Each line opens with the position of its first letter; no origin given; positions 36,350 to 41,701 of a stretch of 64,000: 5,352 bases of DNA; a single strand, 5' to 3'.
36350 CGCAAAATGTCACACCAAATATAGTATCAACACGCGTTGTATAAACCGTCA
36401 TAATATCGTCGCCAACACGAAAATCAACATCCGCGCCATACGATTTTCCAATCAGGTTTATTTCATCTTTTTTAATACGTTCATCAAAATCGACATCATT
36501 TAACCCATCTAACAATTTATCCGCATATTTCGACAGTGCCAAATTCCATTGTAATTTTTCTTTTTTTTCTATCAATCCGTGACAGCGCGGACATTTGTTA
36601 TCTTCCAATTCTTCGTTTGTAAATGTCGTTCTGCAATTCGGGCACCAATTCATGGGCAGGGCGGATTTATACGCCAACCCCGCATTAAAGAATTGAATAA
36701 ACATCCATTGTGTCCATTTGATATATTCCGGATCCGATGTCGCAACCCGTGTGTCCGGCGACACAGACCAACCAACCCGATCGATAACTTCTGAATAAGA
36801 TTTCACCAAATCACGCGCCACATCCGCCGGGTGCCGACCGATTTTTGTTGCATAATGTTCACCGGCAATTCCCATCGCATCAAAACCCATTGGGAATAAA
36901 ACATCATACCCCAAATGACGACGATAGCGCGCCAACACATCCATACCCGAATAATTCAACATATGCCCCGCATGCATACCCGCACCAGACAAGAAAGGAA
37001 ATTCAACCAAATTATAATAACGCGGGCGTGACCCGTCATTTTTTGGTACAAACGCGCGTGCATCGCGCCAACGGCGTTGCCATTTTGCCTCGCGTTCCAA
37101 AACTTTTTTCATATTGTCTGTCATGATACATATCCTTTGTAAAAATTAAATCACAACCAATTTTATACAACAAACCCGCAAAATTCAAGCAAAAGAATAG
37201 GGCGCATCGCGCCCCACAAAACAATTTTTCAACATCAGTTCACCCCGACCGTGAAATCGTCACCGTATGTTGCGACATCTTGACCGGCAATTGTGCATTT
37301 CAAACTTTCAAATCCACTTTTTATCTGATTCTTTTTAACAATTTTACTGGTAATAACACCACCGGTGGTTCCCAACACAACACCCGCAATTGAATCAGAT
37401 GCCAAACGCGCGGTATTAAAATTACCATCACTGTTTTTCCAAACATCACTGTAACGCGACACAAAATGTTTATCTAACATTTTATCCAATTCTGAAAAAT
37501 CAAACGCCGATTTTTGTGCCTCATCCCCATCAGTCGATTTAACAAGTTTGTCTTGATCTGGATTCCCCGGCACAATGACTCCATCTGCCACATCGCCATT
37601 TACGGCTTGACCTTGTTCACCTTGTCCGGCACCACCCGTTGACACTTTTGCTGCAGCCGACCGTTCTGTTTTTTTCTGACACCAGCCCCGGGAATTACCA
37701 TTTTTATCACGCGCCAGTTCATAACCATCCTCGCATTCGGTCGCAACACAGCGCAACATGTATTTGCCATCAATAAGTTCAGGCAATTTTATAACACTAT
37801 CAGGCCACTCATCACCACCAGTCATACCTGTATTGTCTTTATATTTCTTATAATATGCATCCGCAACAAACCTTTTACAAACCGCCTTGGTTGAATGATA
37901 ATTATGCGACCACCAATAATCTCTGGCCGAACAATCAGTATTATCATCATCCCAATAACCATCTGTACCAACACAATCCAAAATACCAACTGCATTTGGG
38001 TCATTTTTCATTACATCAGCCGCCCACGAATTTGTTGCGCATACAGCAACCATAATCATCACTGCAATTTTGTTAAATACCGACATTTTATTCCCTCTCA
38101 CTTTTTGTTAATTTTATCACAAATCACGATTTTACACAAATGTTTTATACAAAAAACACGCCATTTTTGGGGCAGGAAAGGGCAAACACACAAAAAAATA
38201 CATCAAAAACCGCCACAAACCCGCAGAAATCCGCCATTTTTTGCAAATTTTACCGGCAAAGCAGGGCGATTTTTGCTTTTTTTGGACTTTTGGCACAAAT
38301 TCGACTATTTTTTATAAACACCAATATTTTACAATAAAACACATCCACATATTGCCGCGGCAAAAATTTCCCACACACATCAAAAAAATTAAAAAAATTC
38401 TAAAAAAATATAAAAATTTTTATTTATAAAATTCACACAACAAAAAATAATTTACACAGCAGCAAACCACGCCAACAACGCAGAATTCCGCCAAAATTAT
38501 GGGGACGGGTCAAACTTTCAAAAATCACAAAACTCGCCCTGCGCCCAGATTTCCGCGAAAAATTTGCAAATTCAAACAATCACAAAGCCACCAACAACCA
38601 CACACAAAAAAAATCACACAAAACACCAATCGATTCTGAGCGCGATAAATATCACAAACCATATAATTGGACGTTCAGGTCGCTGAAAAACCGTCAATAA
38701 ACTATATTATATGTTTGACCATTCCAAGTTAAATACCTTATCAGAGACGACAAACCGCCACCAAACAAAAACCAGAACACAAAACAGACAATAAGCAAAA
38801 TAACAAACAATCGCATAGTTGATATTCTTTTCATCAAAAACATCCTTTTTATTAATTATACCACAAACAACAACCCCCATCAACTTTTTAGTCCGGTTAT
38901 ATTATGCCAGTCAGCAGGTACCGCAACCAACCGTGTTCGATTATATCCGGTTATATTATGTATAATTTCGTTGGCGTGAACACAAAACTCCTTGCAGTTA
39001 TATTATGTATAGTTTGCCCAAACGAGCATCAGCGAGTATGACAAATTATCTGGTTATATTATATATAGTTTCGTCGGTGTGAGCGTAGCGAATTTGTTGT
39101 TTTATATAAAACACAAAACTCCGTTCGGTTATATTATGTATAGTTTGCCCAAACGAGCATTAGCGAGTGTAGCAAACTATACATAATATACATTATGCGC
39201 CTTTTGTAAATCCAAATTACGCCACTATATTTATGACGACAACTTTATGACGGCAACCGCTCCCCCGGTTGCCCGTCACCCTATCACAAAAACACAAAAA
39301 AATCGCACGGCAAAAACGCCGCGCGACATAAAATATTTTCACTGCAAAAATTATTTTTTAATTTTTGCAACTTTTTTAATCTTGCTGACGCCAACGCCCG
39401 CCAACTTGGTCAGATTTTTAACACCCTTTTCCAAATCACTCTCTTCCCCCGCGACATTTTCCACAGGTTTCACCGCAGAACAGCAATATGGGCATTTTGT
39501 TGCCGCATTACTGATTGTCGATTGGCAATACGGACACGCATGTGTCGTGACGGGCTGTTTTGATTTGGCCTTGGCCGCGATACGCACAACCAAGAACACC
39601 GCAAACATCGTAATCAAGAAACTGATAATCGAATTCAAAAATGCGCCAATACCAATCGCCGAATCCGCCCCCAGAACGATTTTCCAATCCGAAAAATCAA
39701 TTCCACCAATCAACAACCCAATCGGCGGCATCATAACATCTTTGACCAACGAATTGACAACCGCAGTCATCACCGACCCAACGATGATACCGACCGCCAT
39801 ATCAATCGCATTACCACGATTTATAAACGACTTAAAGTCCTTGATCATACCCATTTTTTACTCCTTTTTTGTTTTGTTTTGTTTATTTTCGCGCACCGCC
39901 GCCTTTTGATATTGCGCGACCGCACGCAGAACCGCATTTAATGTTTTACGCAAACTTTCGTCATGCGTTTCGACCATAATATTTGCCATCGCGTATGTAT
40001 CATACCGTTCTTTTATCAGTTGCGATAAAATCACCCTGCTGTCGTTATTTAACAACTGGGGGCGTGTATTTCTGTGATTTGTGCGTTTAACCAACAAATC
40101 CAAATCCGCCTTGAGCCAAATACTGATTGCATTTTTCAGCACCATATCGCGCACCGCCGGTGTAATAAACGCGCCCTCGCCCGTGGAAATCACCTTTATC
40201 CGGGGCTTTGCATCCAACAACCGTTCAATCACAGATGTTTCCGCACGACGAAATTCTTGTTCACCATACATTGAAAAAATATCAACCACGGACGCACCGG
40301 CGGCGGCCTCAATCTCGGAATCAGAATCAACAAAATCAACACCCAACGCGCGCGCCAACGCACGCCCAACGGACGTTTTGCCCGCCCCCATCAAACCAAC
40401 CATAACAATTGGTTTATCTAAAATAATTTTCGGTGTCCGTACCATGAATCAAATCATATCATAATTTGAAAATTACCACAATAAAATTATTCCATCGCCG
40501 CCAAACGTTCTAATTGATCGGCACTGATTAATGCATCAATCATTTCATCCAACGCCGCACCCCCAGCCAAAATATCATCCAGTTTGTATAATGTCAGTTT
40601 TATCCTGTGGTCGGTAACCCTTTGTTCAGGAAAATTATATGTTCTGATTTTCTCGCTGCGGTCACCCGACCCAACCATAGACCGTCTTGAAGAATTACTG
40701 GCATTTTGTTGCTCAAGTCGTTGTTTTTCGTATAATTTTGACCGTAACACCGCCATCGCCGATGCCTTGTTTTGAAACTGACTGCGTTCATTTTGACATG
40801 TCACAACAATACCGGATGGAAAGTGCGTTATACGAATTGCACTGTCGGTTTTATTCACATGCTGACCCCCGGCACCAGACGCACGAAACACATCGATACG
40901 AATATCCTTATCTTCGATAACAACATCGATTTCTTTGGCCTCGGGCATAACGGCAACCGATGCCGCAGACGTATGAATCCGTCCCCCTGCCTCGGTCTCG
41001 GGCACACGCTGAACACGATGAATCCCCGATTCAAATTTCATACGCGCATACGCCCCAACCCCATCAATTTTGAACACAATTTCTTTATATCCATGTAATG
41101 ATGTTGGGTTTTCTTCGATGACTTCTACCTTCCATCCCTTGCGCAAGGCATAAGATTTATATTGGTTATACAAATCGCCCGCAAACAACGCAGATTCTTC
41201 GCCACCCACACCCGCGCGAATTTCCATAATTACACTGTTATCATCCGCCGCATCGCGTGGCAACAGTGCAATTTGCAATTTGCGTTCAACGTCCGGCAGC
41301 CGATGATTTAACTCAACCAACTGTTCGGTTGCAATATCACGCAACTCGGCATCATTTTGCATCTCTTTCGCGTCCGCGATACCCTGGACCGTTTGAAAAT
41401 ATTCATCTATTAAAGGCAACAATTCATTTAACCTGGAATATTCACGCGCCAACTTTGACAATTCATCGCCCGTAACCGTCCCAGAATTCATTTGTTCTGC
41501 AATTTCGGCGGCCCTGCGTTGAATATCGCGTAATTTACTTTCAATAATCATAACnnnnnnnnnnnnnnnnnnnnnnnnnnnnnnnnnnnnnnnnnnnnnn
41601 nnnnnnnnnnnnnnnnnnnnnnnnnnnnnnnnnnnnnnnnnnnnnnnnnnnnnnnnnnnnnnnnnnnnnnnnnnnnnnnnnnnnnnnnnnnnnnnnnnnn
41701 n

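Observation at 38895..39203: dif-like Xer site preceded by an array of five half-dif repeats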

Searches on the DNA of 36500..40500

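Call 14: search_rna_families(source=window, start=36500, end=40500, threshold=evalue, max_evalue=1)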
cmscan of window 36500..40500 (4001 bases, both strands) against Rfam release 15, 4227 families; matches with E-value up to 1: 3.
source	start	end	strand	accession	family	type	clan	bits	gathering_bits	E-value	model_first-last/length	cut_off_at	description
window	39291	39369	-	RF04312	trpB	Cis-reg;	-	35.3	59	0.023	1-107/107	no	trpB ncRNA motif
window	39289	39379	-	RF00558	L20_leader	Cis-reg; leader;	-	23.9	58.7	0.15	1-127/127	no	Ribosomal protein L20 leader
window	39809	39904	-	RF01932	bxd_4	Gene; lncRNA;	-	23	40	0.55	1-106/106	no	Bithoraxoid conserved region 4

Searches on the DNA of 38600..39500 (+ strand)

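Call 8: search_dna_similar(query=window:38600-39500:+, collection=plasmids, mode=distant)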
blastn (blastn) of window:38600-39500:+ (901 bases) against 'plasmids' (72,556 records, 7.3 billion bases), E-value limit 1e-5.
No match.

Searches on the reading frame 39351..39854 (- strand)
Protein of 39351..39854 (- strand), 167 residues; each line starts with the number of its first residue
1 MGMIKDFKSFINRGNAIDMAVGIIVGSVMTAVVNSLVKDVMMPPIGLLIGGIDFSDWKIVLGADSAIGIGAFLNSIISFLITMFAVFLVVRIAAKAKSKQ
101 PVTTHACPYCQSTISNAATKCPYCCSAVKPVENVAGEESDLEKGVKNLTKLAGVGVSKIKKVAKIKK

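Call 7: search_protein_families(library=ncbifam, proteins=[window:39351-39854:-])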
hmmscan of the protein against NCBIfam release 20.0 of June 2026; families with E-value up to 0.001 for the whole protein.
window:39351-39854:- (167 aa): 8 families
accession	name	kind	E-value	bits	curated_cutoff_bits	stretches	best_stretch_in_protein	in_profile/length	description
NF001843.0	PRK00567.1-4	equivalog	5.1e-32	110.8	142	1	1-108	1-114/135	large-conductance mechanosensitive channel protein MscL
TIGR00220.1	mscL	equivalog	1e-29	103.3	71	1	3-101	1-100/127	large conductance mechanosensitive channel protein MscL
NF010560.0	PRK13955.1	equivalog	5.9e-28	97.5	180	1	3-100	1-97/132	large conductance mechanosensitive channel protein MscL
NF001842.0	PRK00567.1-3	equivalog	1.8e-27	96.2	146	1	3-101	1-101/147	large-conductance mechanosensitive channel protein MscL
NF010557.0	PRK13952.1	equivalog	1.9e-26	92.9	159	1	1-104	1-120/142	large conductance mechanosensitive channel protein MscL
NF010558.0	PRK13953.1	equivalog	5e-26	91.2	197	1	3-100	4-100/128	large conductance mechanosensitive channel protein MscL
NF001841.0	PRK00567.1-1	equivalog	9.6e-26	90.6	225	1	1-108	1-114/137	large-conductance mechanosensitive channel protein MscL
NF010559.0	PRK13954.1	equivalog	7.6e-20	71.6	176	1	3-101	1-95/120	large conductance mechanosensitive channel protein MscL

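Call 9: find_encoding_contigs(protein=window:39351-39854:-, flank=10000, max_places=10)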
Protein window:39351-39854:- (167 aa): 16 contigs read that carry it; 10 places shown.
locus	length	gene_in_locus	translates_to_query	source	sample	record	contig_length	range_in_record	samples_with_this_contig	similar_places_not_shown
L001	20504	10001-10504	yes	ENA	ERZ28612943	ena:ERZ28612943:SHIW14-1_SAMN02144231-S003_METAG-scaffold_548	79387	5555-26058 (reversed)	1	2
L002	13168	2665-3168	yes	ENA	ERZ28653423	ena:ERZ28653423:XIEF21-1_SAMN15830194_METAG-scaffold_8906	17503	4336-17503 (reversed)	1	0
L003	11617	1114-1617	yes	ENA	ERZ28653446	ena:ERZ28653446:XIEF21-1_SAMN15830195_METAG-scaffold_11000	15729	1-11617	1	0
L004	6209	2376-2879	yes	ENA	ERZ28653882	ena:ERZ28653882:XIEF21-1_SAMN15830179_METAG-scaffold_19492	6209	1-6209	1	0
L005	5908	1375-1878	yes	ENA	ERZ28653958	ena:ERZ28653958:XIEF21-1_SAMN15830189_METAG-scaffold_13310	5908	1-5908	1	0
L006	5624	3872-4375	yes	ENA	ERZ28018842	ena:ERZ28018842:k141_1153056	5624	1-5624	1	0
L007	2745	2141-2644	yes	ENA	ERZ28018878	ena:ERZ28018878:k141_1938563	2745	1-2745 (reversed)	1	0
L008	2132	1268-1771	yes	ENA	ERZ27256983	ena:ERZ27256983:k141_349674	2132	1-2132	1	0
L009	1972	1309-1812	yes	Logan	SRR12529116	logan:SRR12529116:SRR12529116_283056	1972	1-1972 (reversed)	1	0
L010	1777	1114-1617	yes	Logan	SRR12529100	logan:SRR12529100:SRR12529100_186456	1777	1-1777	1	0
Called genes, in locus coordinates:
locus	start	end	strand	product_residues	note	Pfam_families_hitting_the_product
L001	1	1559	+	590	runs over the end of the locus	-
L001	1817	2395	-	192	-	PF13238:AAA_18 (weak), PF13671:AAA_33, PF00406:ADK, PF13207:AAA_17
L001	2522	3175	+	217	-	-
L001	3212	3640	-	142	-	PF00075:RNase_H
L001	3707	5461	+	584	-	PF00456:Transketolase_N, PF13292:DXP_synthase_N, PF02775:TPP_enzyme_C (faint), PF02779:Transket_pyr, PF02780:Transketolase_C (faint), PF22613:Transketolase_C_1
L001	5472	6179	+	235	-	PF01863:YgjP-like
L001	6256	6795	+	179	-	-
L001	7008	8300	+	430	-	PF13393:tRNA-synt_His, PF00587:tRNA-synt_2b, PF03129:HGTP_anticodon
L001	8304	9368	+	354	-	PF03462:PCRF, PF00472:RF-1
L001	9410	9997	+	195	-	PF13189:Cytidylate_kin2 (faint), PF13238:AAA_18, PF13671:AAA_33 (weak), PF01202:SKI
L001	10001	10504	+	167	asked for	PF01741:MscL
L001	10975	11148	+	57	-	-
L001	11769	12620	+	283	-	-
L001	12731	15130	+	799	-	PF00133:tRNA-synt_1, PF09334:tRNA-synt_1g, PF13603:tRNA-synt_1_2, PF00133:tRNA-synt_1, PF08264:Anticodon_1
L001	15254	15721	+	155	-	-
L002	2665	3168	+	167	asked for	PF01741:MscL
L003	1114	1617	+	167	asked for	PF01741:MscL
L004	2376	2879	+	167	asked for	PF01741:MscL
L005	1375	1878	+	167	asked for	PF01741:MscL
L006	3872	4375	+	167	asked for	PF01741:MscL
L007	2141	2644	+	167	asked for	PF01741:MscL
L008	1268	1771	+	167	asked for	PF01741:MscL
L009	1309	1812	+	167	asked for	PF01741:MscL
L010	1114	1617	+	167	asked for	PF01741:MscL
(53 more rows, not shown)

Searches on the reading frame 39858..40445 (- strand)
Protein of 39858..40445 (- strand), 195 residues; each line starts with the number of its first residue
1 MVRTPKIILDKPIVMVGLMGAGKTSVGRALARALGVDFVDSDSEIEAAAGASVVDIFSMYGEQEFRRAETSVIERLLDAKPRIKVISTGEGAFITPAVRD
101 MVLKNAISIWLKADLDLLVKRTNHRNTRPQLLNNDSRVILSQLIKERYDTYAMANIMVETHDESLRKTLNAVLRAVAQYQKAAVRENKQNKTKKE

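Call 7: search_protein_families(library=ncbifam, proteins=[window:39858-40445:-])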
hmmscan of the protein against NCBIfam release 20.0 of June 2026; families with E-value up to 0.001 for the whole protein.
window:39858-40445:- (195 aa): 16 families
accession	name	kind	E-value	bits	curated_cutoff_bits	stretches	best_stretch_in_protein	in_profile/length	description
NF010552.0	PRK13946.1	equivalog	7.4e-64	215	186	1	8-183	21-194/198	shikimate kinase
NF010553.0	PRK13947.1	equivalog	4e-38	131.3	204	1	11-180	2-169/173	shikimate kinase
NF006610.0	PRK09169.1-4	subfamily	1.5e-34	118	4299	1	10-185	2865-3038/3056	hypothetical protein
NF006015.0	PRK08154.1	subfamily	2.6e-33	115.5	204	1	11-183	137-309/314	anaerobic benzoate catabolism transcriptional regulator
NF010554.0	PRK13948.1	equivalog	1.6e-32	112.6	217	1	13-191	13-188/192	shikimate kinase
NF003456.0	PRK05057.1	equivalog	2.3e-31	109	195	1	11-176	5-170/173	shikimate kinase AroK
NF010627.0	PRK14021.1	equivalog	1.4e-23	83.2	565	1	13-178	9-176/542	bifunctional shikimate kinase/3-dehydroquinate synthase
NF010555.0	PRK13949.1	equivalog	1.9e-23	83.4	180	1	11-174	2-167/175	shikimate kinase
NF002988.0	PRK03731.1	equivalog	2.5e-23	82.7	161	1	11-176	3-168/174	shikimate kinase AroL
NF010556.0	PRK13951.1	equivalog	6.9e-23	81.3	560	1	13-156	3-140/492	bifunctional shikimate kinase AroK/3-dehydroquinate synthase AroB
NF040667.1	hom_kin_desulfo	exception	1.7e-22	80.1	197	1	13-175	3-161/163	homoserine kinase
NF001866.0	PRK00625.1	equivalog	1.9e-14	54.2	142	1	12-150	2-138/173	shikimate kinase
TIGR02173.1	cyt_kin_arch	equivalog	2.9e-05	24.1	102.1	1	13-151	3-137/169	(d)CMP kinase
TIGR01313.1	therm_gnt_kin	subfamily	0.00015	21.6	113.75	0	13-43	1-31/164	gluconokinase, GntK/IdnK-type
TIGR03574.1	selen_PSTK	equivalog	0.00016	21.2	290.5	1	13-191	2-178/249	L-seryl-tRNA(Sec) kinase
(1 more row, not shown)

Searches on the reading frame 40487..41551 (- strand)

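Call 7: search_protein_families(library=ncbifam, proteins=[window:40487-41551:-])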
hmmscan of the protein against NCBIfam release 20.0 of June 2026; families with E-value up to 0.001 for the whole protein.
window:40487-41551:- (354 aa): 5 families
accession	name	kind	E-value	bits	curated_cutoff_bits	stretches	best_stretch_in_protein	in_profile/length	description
NF001859.2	PRK00591.1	equivalog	3.8e-143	476.8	400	1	7-350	1-347/347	peptide chain release factor 1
TIGR00019.1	prfA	equivalog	2.9e-142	473.9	423.25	1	5-353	8-358/361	peptide chain release factor 1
TIGR00020.2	prfB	exception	1.2e-78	264.6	370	1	8-342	18-352/353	peptide chain release factor 2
TIGR03072.1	release_prfH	equivalog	9.1e-31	106.9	166.65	1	108-306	2-196/200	peptide chain release factor H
NF006718.0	PRK09256.1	equivalog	5.3e-11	42.4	100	1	209-242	9-42/140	alternative ribosome rescue aminoacyl-tRNA hydrolase ArfB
